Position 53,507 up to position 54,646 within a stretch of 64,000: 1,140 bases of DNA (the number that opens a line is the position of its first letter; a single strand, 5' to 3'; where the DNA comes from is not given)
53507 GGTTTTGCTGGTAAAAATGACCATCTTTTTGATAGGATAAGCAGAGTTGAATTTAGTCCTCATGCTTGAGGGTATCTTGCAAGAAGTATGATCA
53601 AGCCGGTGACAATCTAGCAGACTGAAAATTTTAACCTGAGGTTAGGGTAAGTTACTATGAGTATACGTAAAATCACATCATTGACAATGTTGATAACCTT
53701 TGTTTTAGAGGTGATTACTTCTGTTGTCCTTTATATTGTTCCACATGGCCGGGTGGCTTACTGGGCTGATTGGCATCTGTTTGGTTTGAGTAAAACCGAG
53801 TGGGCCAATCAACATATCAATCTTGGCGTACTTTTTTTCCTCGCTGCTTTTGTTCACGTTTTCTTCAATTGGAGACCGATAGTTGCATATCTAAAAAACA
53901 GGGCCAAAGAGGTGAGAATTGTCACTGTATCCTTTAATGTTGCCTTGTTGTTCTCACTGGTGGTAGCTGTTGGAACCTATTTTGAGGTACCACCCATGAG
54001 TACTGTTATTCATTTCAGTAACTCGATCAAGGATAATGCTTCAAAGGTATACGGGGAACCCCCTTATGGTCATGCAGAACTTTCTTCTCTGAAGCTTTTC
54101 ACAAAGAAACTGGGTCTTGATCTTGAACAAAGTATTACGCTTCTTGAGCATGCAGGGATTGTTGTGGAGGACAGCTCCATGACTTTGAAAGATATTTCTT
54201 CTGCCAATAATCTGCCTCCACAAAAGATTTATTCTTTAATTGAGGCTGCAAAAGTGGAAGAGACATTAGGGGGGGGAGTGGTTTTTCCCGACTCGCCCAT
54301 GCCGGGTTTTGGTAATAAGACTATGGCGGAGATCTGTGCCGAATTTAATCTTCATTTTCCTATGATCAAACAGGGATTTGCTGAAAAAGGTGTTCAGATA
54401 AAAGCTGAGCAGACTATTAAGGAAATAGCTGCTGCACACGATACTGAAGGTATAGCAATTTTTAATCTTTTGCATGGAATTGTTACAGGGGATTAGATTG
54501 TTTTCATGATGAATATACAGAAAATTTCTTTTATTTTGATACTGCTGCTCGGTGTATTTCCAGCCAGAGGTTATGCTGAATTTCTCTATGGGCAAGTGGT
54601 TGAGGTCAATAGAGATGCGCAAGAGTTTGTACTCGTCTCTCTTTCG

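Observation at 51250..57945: Expanded Zra-like sigma54 locus with three secreted Gly/Asn-rich proteins sharing a G-M-G-(D)-C motif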

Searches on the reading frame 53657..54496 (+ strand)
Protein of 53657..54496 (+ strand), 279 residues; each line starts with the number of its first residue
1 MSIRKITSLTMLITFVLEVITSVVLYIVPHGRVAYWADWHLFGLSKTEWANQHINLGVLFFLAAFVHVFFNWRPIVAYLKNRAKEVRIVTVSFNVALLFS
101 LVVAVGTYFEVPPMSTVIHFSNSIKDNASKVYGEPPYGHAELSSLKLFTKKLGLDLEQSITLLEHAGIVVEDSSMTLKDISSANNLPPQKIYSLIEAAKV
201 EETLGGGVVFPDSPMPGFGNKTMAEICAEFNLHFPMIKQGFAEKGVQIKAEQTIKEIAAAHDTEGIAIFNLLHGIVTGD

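Call 3: search_protein_families(library=pfam, proteins=[window:53657-54496:+], max_evalue=0.1)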
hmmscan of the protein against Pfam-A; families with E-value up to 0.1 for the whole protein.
window:53657-54496:+ (279 aa): 1 family
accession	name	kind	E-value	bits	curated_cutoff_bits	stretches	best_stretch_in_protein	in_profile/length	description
PF14358.11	DUF4405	-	1.2e-16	61.4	26.7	1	6-72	1-66/66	Domain of unknown function (DUF4405)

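Call 6: search_protein_families(library=ncbifam, proteins=[window:53657-54496:+], max_evalue=0.1)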
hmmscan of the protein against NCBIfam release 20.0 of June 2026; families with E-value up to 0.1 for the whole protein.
window:53657-54496:+ (279 aa): 1 family
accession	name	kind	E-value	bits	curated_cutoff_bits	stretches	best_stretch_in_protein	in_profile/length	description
NF007841.0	PRK10554.1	subfamily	0.0099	15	484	1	46-127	267-345/368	porin OmpC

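Call 75: find_homologous_proteins(query=window:53657-54496:+, max_evalue=0.00001)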
Query window:53657-54496:+ (279 aa): 2445 proteins with E <= 0.00001 among 5355 candidates; the best 120 are listed.
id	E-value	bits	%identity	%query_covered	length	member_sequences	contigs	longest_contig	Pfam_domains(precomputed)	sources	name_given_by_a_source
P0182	1.3e-180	617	100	100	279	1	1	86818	PF14358.12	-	-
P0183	1.5e-164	564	89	100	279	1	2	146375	PF14358.12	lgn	-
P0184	5.6e-149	513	81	100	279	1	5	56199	PF14358.12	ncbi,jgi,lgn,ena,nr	ncbi:MAG: DUF4405 domain-containing protein [Proteobacteria bacterium]|nr:DUF4405 domain-containing 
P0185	2.7e-148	511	82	99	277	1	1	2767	PF14358.12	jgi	-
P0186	8.2e-140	483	78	96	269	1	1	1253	PF14358.12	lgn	-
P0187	7.2e-139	480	76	99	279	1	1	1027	PF14358.12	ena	-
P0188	9.0e-138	477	74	100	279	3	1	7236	PF14358.12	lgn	-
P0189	1.4e-132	459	75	96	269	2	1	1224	PF14358.12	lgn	-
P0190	1.9e-115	403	62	100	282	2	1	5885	PF14358.12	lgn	-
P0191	1.4e-114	400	61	100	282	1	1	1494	PF14358.12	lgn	-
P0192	2.0e-114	400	62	100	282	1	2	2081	PF14358.12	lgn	-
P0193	2.8e-114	399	63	99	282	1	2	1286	PF14358.12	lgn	-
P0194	5.6e-113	395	63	99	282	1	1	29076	PF14358.12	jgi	-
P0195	6.3e-113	395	63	99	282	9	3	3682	PF14358.12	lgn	-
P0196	4.8e-112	392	60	100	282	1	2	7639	PF14358.12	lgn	-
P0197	5.2e-111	389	61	99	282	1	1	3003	PF14358.12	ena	-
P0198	2.5e-110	387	61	99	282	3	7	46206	PF14358.12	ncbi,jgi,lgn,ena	-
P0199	2.7e-110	386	61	99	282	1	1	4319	PF14358.12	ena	-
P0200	4.4e-110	386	61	99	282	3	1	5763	PF14358.12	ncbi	-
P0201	5.5e-110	385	62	99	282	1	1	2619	PF14358.12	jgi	-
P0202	6.3e-110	385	63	96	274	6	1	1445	PF14358.12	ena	-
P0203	1.0e-109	385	61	99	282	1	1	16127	PF14358.12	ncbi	-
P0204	1.4e-109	384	62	99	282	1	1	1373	PF14358.12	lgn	-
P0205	1.8e-109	384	61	99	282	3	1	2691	PF14358.12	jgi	-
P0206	2.2e-109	383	62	96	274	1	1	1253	PF14358.12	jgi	-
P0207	3.5e-109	383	60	99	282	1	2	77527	PF14358.12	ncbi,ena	-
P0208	6.2e-109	382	62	96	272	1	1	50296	PF14358.12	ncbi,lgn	-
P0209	9.0e-109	381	61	96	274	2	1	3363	PF14358.12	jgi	-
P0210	1.8e-108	380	59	99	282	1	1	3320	PF14358.12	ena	-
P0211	3.7e-108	379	61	99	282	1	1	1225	PF14358.12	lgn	-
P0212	4.2e-108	379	60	99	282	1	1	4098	PF14358.12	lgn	-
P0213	1.6e-107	377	59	99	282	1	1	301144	PF14358.12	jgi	jgi:uncharacterized protein DUF4405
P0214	1.9e-107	377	62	96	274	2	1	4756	PF14358.12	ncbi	-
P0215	2.8e-107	377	58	100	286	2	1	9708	PF14358.12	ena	-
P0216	3.6e-107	376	58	100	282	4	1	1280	PF14358.12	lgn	-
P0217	5.6e-107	376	61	96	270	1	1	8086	PF14358.12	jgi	-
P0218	6.5e-107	375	59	100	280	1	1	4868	PF14358.12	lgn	-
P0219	1.1e-106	375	60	96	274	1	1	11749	PF14358.12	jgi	jgi:hypothetical protein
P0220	5.4e-106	372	59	99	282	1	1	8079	PF14358.12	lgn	-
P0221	5.8e-106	372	59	100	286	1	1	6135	PF14358.12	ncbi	-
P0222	7.7e-106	372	61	94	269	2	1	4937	PF14358.12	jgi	-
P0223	1.2e-105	371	58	99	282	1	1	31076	PF14358.12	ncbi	-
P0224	1.8e-105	371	58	96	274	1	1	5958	PF14358.12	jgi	jgi:Domain of unknown function (DUF4405)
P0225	1.9e-105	371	58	99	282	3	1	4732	PF14358.12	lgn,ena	-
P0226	1.9e-105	371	58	99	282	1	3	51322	PF14358.12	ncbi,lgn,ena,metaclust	metaclust:\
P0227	2.9e-105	370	60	99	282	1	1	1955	PF14358.12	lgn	-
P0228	3.2e-105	370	57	98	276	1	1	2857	PF14358.12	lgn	-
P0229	3.3e-105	370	57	99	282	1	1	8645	PF14358.12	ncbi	-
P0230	4.1e-105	369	58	99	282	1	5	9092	PF14358.12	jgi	-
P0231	5.3e-105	369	57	99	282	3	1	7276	PF14358.12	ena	-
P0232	5.3e-105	369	59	99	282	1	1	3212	PF14358.12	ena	-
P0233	8.2e-105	368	59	96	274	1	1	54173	PF14358.12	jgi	-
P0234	9.5e-105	368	58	99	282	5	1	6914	PF14358.12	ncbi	-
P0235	1.1e-104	368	58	99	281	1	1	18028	PF14358.12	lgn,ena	-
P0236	1.3e-104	368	57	99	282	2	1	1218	PF14358.12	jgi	-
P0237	1.8e-104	367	58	96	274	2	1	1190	PF14358.12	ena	-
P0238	2.1e-104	367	52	99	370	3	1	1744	PF14358.12,PF04405.20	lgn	-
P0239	2.1e-104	367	59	96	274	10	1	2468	PF14358.12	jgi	jgi:hypothetical protein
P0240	2.4e-104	367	58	99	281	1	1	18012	PF14358.12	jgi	-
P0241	2.7e-104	367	59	96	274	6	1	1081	PF14358.12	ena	-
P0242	2.7e-104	367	59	99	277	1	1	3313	PF14358.12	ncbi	-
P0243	3.0e-104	367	59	96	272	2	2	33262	PF14358.12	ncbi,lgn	-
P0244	3.7e-104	366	59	99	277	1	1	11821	PF14358.12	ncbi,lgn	-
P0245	4.2e-104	366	57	99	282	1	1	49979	PF14358.12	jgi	-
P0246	4.5e-104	366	57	99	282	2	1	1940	PF14358.12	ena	-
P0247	7.1e-104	365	57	99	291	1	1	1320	PF14358.12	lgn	-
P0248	8.0e-104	365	59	96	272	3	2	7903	PF14358.12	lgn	-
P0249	8.2e-104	365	59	96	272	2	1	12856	PF14358.12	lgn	-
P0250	9.4e-104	365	57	99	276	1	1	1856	PF14358.12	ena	-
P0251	9.6e-104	365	58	99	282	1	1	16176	PF14358.12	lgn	-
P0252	2.7e-103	363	56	99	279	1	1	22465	PF14358.12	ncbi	-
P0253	6.4e-103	362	55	99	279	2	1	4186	PF14358.12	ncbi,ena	-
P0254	9.3e-103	362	55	99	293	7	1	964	PF14358.12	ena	-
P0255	1.2e-102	361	58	99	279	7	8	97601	PF14358.12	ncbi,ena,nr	ncbi:MAG: DUF4405 domain-containing protein [Desulfocapsa sp.]|nr:DUF4405 domain-containing protein 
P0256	2.0e-102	361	55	100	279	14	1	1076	PF14358.12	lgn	-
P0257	2.4e-102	360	56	100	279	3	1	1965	PF14358.12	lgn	-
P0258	4.1e-102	360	58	99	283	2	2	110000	PF14358.12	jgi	-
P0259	5.0e-102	359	56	99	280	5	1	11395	PF14358.12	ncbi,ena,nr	ncbi:MAG: DUF4405 domain-containing protein [Desulfobulbaceae bacterium]|nr:DUF4405 domain-containin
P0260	5.1e-102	359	55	99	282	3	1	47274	PF14358.12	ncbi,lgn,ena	-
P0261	6.3e-102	359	58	96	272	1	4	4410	PF14358.12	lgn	-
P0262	9.9e-102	358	57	100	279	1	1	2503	PF14358.12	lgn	-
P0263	1.5e-101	358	55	99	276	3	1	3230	PF14358.12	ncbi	-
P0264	1.6e-101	358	56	99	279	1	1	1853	PF14358.12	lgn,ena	-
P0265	1.7e-101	358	55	99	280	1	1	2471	PF14358.12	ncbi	-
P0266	2.7e-101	357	56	99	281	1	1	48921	PF14358.12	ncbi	-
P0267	2.8e-101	357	56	99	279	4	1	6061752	PF14358.12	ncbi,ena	-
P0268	2.9e-101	357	56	99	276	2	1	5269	PF14358.12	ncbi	-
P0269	4.0e-101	356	56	100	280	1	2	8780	PF14358.12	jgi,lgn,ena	-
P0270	5.3e-101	356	59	99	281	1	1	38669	PF14358.12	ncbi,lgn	-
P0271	5.6e-101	356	54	100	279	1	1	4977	PF14358.12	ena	-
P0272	9.2e-101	355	54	100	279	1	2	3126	PF14358.12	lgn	-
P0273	9.2e-101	355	57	99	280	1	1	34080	PF14358.12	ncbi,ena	-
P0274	9.3e-101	355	54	100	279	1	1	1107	PF14358.12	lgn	-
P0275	1.1e-100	355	57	99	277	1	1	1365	PF14358.12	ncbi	-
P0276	1.2e-100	355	57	96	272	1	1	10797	PF14358.12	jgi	jgi:hypothetical protein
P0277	1.2e-100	355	56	96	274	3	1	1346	PF14358.12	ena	-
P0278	1.6e-100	354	57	99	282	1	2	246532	PF14358.12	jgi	jgi:Domain of unknown function (DUF4405)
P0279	2.1e-100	354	53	100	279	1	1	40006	PF14358.12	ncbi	-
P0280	2.7e-100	354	56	100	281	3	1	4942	PF14358.12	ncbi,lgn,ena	-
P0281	2.9e-100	354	56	99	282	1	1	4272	PF14358.12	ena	-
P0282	3.2e-100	353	56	95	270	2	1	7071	PF14358.12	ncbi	-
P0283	3.5e-100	353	54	99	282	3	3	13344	PF14358.12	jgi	-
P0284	4.5e-100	353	54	100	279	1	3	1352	PF14358.12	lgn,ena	-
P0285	4.9e-100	353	58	96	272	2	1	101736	PF14358.12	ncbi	-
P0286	6.3e-100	352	54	99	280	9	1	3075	PF14358.12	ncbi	-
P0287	9.7e-100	352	56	96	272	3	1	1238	PF14358.12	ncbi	-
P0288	1.1e-99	352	54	100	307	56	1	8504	PF14358.12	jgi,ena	-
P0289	1.3e-99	351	56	99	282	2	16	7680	PF14358.12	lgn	-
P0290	1.7e-99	351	57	99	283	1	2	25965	PF14358.12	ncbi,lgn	-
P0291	2.2e-99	351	53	100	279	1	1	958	PF14358.12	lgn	-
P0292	2.2e-99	351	55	98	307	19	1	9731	PF14358.12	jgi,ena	-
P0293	2.4e-99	351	55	100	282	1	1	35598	PF14358.12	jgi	jgi:hypothetical protein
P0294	2.7e-99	350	57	100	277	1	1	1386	PF14358.12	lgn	-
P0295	3.0e-99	350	57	96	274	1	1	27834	PF14358.12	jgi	-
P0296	3.1e-99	350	54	100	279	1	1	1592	PF14358.12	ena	-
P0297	3.5e-99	350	54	100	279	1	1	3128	PF14358.12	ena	-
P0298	4.2e-99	350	55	99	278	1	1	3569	PF14358.12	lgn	-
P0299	5.2e-99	349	53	100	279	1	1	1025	PF14358.12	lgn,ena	-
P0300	5.3e-99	349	56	99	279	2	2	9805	PF14358.12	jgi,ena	-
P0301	5.4e-99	349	53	100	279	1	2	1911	PF14358.12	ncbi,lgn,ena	-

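Call 76: find_encoding_contigs(protein=P0267, flank=7000, max_places=1)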
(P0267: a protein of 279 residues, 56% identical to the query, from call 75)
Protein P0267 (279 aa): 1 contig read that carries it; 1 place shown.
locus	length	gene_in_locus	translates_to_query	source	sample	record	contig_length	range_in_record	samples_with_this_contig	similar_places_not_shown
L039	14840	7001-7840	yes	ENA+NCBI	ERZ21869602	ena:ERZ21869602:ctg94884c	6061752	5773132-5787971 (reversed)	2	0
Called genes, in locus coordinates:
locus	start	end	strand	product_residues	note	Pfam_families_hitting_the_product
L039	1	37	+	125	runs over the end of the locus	-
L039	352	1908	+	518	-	PF01590:GAF, PF13185:GAF_2, PF13492:GAF_3, PF13487:HD_5, PF01966:HD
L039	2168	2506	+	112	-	-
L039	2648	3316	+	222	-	-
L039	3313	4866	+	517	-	PF00512:HisKA, PF02518:HATPase_c, PF14501:HATPase_c_5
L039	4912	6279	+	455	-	PF00072:Response_reg, PF00158:Sigma54_activat, PF14532:Sigma54_activ_2, PF01078:Mg_chelatase (weak), PF07728:AAA_5 (weak), PF25601:AAA_lid_14, PF02954:HTH_8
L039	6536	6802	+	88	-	-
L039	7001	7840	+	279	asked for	PF14358:DUF4405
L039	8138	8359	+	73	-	PF09962:DUF2196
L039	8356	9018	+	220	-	PF13679:Methyltransf_32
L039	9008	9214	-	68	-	-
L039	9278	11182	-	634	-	PF16177:ACAS_N, PF00501:AMP-binding, PF13193:AMP-binding_C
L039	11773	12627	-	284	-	PF00528:BPD_transp_1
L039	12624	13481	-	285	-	PF00528:BPD_transp_1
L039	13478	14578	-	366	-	PF00005:ABC_tran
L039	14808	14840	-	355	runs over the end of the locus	PF01547:SBP_bac_1, PF13416:SBP_bac_8, PF13531:SBP_bac_11, PF13343:SBP_bac_6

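Call 85: predict_structure(alignment_id=A7)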
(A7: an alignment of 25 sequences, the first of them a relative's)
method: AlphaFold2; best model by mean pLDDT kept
length: 279 residues; sequences in the alignment: 25
mean_pLDDT: 68.0   pTM: 0.30
mean pLDDT of the five models: 68.0, 67.3, 65.9, 60.8, 59.0
residues with pLDDT >= 90: 9; 70-90: 125; 50-70: 95; < 50: 50
segments of 3 or more residues with pLDDT < 50: 1-5, 31-37, 108-136, 201-207
pLDDT, mean of each block of 10 residues (from residue 1): 52 69 60 47 57 63 69 65 55 60 55 39 46 48 74 82 85 81 79 77 47 79 84 88 89 87 86 81
secondary structure, 60 per line:
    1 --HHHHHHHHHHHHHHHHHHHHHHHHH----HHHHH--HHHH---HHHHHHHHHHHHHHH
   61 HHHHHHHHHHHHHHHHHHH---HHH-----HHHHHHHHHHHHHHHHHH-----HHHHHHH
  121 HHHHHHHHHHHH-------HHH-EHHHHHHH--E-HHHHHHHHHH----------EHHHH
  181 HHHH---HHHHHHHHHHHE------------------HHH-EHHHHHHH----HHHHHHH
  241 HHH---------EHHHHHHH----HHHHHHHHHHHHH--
elements in order: H3-27 H32-36 H39-42 H46-79 H91-108 H114-132 H145-151 H156-165 H177-184 H188-198 H223-229 H234-243 H254-260 H265-277

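Call 87: search_protein_families(library=pfam, proteins=[L039:2168-2506:+, L039:6536-6802:+], max_evalue=0.1)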
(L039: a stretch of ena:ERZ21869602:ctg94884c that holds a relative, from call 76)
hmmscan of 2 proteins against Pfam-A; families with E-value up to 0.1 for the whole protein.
L039:2168-2506:+ (112 aa): 0 families

L039:6536-6802:+ (88 aa): 0 families

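Call 88: fold_search(model_id=the predicted structure, library=pdb)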
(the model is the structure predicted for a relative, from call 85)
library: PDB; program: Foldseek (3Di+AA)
matches with E <= 10: 80; with E <= 0.001: 0
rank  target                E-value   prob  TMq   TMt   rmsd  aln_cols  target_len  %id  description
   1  6vvv_F                2.3e-01  0.10  0.13  0.12  22.5       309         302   11  Crystal structure of a Mycobacterium smegmatis transcription initiation complex with Rifampicin-resistant RNA polymera (released 2020-10-21)
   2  6vvt_F                2.5e-01  0.10  0.13  0.12  23.2       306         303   11  Crystal structure of a Mycobacterium smegmatis transcription initiation complex with Rifampicin-resistant RNA polymera (released 2020-10-21)
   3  9fog_F                5.6e-01  0.06  0.12  0.10  21.4       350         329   12  Ap3G bound in de novo transcription initiation T. thermophilus RNA polymerase complex with TC DNA template (released 2025-12-17)
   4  7kin_F                6.2e-01  0.06  0.13  0.11  23.0       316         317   11  Mycobacterium tuberculosis WT RNAP transcription open promoter complex with WhiB7 promoter (released 2021-04-21)
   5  6edt_F                6.5e-01  0.07  0.13  0.12  23.0       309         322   12  Mycobacterium tuberculosis RNAP open promoter complex with RbpA/CarD and AP3 promoter (released 2018-11-21)
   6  7w5x_F                1.1e+00  0.04  0.11  0.07  25.5       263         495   14  Cryo-EM structure of SoxS-dependent transcription activation complex with zwf promoter DNA (released 2022-10-26)
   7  8dy9_F                1.2e+00  0.06  0.13  0.12  22.4       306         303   10  Streptomyces venezuelae RNAP unconstrained open promoter complex with WhiA and WhiB transcription factors (released 2023-03-01)
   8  6jcy_F                1.4e+00  0.06  0.10  0.17  23.8       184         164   15  Mycobacterium tuberculosis RNA polymerase transcription initiation open complex with a chimeric ECF sigma factor sigH/ (released 2019-05-29)
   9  9e87_F                1.4e+00  0.03  0.11  0.11  23.4       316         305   12  De Novo Mycobacterium tuberculosis transcription initiation pre-RPO promoter complex with open Beta' clamp (RNA Polyme (released 2025-10-01)
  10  9h3c                  1.6e+00  0.07  0.11  0.14  18.8       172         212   12  De novo designed alpha helical toroidal protein with a Ru-cofactor (released 2025-10-22)
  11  8x6f_E                1.7e+00  0.04  0.12  0.13  20.3       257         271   12  Cryo-EM structure of Staphylococcus aureus sigA-dependent RNAP-promoter open complex (released 2024-06-05)
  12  6xl5_F                1.7e+00  0.04  0.12  0.07  23.7       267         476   14  Cryo-EM structure of EcmrR-RNAP-promoter open complex (EcmrR-RPo) (released 2021-04-07)
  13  7rdq_F                1.7e+00  0.03  0.12  0.10  22.2       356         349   11  Cryo-EM structure of Thermus thermophilus reiterative transcription complex with 11nt oligo-G RNA (released 2022-02-02)
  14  7p5x_AF               1.8e+00  0.04  0.13  0.11  22.7       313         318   10  Mycobacterial RNAP with transcriptional activator PafBC (released 2021-12-22)
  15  9gvf                  1.8e+00  0.03  0.09  0.11  19.6       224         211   14  Crystal structure of a computationally designed protein (released 2025-10-08)
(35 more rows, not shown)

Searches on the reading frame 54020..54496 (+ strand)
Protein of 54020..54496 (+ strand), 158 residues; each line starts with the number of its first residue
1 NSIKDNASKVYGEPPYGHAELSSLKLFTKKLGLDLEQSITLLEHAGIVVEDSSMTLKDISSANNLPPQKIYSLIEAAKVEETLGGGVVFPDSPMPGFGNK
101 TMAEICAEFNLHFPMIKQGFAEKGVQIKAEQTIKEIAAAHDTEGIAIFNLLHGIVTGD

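Call 87: search_protein_families(library=pfam, proteins=[window:54020-54496:+], max_evalue=0.1)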
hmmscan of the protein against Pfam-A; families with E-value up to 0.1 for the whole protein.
window:54020-54496:+ (158 aa): 2 families
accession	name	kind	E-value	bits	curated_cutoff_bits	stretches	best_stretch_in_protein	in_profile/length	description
PF13518.12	HTH_28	-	0.054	14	25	0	100-118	13-31/52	Helix-turn-helix domain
PF20306.3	Sp-DndD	-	0.092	13.4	27.2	0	55-78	5-28/51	Small protein found in certain Dnd DNA modification systems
